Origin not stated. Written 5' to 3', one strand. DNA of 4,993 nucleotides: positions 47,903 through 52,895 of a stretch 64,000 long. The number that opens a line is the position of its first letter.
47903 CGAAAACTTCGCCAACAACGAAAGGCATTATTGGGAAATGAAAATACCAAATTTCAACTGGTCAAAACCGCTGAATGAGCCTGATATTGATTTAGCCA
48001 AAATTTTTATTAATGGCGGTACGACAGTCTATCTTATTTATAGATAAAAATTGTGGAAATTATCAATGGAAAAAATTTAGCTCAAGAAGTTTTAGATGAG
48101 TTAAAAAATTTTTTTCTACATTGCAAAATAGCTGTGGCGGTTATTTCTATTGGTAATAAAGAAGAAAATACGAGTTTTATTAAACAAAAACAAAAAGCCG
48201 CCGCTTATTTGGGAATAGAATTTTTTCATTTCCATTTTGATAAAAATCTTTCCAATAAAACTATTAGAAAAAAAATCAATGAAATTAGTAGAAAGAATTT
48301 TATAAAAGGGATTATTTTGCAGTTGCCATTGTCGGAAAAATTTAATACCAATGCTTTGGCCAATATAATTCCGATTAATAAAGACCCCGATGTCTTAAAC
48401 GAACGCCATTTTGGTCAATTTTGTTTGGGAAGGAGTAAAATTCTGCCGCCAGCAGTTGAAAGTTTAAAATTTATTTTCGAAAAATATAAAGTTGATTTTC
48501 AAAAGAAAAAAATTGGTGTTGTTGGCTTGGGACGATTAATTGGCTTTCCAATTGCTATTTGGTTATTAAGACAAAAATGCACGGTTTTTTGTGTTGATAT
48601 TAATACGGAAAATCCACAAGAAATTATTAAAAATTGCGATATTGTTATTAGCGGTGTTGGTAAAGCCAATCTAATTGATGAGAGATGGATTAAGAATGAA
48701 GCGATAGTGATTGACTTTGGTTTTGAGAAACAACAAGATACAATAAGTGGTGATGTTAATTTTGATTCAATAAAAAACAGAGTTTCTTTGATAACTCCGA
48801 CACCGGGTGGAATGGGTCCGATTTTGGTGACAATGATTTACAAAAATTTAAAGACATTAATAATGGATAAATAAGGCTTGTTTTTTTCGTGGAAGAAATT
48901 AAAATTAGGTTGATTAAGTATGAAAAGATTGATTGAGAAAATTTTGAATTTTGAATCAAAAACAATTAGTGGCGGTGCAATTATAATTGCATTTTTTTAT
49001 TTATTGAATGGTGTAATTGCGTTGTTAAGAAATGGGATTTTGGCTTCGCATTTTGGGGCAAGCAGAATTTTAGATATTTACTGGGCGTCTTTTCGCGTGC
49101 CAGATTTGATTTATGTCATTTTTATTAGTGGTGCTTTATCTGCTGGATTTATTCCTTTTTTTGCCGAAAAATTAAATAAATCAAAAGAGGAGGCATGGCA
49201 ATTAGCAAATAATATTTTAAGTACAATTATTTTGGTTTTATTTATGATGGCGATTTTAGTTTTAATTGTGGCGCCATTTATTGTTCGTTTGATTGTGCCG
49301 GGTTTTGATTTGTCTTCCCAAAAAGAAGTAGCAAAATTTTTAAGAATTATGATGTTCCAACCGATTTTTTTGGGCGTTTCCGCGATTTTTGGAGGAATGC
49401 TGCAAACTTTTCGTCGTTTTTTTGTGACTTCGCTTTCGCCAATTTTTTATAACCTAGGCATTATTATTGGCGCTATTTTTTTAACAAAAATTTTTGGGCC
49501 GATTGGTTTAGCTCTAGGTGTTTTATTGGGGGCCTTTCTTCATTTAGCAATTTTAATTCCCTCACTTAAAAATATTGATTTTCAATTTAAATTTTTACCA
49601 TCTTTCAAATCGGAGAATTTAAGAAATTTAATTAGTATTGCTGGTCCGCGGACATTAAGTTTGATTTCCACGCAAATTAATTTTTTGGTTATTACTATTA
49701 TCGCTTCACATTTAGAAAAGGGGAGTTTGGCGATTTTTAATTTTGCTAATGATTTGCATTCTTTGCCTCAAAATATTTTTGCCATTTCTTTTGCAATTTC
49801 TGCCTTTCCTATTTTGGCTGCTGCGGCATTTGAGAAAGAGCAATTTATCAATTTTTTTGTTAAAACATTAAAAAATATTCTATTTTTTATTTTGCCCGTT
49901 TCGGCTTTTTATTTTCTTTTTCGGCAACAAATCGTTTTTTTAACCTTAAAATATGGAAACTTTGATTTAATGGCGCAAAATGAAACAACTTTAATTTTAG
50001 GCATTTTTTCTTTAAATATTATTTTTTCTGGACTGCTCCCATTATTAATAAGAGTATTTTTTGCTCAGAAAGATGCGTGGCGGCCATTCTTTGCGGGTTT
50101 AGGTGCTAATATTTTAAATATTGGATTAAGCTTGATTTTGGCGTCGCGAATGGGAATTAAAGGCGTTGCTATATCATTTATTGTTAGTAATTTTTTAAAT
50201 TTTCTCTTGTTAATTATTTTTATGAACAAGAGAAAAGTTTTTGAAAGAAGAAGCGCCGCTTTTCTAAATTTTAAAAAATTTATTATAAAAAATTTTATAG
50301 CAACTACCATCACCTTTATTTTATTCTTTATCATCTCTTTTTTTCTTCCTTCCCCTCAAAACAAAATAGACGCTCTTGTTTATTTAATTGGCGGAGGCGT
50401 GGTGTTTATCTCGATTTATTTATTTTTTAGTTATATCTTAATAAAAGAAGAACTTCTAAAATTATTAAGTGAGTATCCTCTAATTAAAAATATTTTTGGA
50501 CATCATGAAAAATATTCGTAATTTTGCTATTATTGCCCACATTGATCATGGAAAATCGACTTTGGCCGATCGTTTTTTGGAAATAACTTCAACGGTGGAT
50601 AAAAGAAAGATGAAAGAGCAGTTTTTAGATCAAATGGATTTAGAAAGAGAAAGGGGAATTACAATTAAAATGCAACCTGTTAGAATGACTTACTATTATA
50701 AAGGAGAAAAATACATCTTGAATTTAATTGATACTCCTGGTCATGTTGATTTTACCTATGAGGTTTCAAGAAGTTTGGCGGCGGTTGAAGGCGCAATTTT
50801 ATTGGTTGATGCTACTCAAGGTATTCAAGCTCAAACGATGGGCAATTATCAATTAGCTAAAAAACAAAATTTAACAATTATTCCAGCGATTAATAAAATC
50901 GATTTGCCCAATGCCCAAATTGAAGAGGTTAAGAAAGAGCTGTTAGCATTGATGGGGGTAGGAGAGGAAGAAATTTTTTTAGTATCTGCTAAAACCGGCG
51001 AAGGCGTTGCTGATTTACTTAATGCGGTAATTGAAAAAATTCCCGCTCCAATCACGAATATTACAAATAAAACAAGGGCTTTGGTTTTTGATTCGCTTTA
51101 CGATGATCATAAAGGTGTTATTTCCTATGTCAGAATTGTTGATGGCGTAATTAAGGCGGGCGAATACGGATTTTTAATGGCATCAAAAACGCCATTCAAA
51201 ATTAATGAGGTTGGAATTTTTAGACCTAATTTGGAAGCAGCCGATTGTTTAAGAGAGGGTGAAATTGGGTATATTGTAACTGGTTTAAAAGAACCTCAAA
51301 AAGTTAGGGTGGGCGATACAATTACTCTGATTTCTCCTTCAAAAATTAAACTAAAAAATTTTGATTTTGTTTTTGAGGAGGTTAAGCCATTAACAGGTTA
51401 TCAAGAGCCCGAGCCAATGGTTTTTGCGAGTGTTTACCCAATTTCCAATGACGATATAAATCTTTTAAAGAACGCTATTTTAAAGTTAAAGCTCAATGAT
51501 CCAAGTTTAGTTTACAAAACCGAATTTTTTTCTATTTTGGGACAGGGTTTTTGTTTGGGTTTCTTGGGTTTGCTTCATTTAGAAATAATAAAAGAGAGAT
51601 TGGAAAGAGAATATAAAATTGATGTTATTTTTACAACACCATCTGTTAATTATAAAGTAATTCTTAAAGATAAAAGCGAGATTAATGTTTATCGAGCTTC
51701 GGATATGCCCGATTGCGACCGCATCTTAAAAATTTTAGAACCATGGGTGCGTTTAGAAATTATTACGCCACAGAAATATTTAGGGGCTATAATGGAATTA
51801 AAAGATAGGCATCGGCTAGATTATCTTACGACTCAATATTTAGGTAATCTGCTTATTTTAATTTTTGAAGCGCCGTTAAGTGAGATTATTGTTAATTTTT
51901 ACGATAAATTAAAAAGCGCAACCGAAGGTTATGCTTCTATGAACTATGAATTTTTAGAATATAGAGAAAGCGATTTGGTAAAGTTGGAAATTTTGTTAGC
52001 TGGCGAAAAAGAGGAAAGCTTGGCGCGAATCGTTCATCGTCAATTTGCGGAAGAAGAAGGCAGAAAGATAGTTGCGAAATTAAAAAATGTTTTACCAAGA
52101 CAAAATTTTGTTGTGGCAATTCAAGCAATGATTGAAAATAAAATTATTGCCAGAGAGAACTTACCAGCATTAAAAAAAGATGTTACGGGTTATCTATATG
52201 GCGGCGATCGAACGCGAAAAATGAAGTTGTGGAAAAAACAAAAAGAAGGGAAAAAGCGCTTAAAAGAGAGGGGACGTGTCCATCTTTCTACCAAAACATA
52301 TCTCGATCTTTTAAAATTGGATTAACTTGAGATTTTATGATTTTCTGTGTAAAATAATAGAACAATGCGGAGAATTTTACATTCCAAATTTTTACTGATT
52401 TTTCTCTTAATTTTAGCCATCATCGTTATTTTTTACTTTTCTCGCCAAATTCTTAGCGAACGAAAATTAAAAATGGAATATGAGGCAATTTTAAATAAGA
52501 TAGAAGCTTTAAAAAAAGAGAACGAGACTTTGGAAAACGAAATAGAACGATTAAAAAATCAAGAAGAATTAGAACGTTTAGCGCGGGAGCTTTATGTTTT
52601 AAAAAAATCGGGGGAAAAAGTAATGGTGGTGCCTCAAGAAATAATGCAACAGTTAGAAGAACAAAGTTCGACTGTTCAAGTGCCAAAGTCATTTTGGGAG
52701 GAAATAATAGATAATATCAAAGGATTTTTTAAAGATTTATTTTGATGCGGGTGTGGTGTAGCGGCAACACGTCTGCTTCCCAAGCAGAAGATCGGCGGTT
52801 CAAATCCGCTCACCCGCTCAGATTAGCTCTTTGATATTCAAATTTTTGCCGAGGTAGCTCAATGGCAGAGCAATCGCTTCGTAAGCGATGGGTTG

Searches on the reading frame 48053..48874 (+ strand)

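Call 18: search_protein_families(library=pfam, proteins=[window:48053-48874:+], max_evalue=0.01)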
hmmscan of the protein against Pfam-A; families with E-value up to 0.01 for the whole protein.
window:48053-48874:+ (273 aa): 4 families
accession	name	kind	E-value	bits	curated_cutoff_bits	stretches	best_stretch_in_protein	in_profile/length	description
PF02882.25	THF_DHG_CYH_C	-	1.1e-39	135.7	27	1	119-268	4-154/160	Tetrahydrofolate dehydrogenase/cyclohydrolase, NAD(P)-binding domain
PF00763.28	THF_DHG_CYH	-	2.3e-19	70.2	32.8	1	4-113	1-115/115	Tetrahydrofolate dehydrogenase/cyclohydrolase, catalytic domain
PF21513.2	SidD_C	-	0.0022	18.2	27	1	28-94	4-71/161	SidD, C-terminal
PF03721.20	UDPG_MGDP_dh_N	-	0.0071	16.4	27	0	152-210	1-57/187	UDP-glucose/GDP-mannose dehydrogenase family, NAD binding domain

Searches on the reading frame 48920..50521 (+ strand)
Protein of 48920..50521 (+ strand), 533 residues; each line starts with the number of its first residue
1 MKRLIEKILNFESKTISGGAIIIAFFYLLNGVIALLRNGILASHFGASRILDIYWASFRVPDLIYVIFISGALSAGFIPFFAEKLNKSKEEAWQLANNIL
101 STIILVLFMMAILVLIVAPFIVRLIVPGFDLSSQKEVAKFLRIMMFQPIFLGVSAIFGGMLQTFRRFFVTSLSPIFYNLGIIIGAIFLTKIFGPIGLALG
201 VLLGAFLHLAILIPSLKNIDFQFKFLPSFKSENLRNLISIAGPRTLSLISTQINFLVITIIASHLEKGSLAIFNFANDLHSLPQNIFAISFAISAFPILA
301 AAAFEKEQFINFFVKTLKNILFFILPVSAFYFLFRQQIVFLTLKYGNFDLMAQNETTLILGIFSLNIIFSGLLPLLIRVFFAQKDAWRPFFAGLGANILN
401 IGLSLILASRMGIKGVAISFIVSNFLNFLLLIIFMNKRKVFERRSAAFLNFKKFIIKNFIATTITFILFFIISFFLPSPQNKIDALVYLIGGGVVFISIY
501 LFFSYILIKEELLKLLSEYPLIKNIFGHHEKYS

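Call 18: search_protein_families(library=pfam, proteins=[window:48920-50521:+], max_evalue=0.01)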
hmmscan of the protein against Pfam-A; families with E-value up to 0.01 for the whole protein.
window:48920-50521:+ (533 aa): 3 families
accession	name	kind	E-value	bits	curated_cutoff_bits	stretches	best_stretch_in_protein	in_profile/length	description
PF03023.19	MurJ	-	1.6e-79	268.1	27.4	1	41-468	1-433/451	Lipid II flippase MurJ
PF01943.22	Polysacc_synt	-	1.6e-14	54.4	28.2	1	87-300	66-271/274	Polysaccharide biosynthesis protein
PF13440.11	Polysacc_synt_3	-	6.5e-11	42.5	23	1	134-342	78-283/293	Polysaccharide biosynthesis protein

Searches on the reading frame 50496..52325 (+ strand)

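Call 18: search_protein_families(library=pfam, proteins=[window:50496-52325:+], max_evalue=0.01)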
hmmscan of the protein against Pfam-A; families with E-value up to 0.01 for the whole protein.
window:50496-52325:+ (609 aa): 10 families
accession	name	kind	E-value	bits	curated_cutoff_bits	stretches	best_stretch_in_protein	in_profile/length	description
PF00009.33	GTP_EFTU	-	2e-56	191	26.5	1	5-183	1-187/188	Elongation factor Tu GTP binding domain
PF06421.17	LepA_C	-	3.7e-37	127.2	29.7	1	503-607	3-107/107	GTP-binding protein LepA C-terminus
PF00679.30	EFG_C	-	8e-20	71.1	27.9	1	413-498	2-87/89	Elongation factor G C-terminus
PF14492.12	EFG_III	-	1.8e-09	38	27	1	305-379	2-73/75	Elongation Factor G, domain III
PF03144.31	GTP_EFTU_D2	-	3.9e-07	30.8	30.3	1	207-277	1-73/73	Elongation factor Tu domain 2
PF16658.11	RF3_C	-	0.00023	21.4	40.1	1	349-394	48-93/132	Class II release factor RF3, C-terminal domain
PF00071.28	Ras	-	0.00023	21.2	21.6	1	38-182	14-160/162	Ras family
PF01926.29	MMR_HSR1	-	0.00025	21.6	21.9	1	16-134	8-113/113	50S ribosome-binding GTPase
PF10662.15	PduV-EutP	-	0.00029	21.1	21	1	74-176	37-139/143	Ethanolamine utilisation - propanediol utilisation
PF22042.2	EF-G_D2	-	0.0056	17.2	27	0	194-239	3-46/84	Elongation factor G domain 2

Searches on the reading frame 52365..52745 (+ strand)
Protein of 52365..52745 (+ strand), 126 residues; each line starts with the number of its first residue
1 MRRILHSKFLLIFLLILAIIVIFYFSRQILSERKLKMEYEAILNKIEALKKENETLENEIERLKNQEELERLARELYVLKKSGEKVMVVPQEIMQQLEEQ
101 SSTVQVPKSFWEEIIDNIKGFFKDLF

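Call 18: search_protein_families(library=pfam, proteins=[window:52365-52745:+], max_evalue=0.01)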
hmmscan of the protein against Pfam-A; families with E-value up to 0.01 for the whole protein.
window:52365-52745:+ (126 aa): 5 families
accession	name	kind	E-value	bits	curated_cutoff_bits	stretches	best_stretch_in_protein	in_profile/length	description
PF04977.20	DivIC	-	3.8e-13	49.5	28.9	1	14-91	1-79/80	Septum formation initiator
PF02183.23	HALZ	-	3.4e-06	27.5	28.1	1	34-67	9-42/43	Homeobox associated leucine zipper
PF19745.5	FUT8_N_cat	-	3.4e-05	23.3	27.6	1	8-105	14-110/499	Alpha-(1,6)-fucosyltransferase N- and catalytic domains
PF14662.11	KASH_CCD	-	0.0043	17.5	43.3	1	40-103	84-145/191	Coiled-coil region of CCDC155 or KASH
PF10805.13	DUF2730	-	0.0073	16.8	24.9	1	18-82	12-78/102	Protein of unknown function (DUF2730)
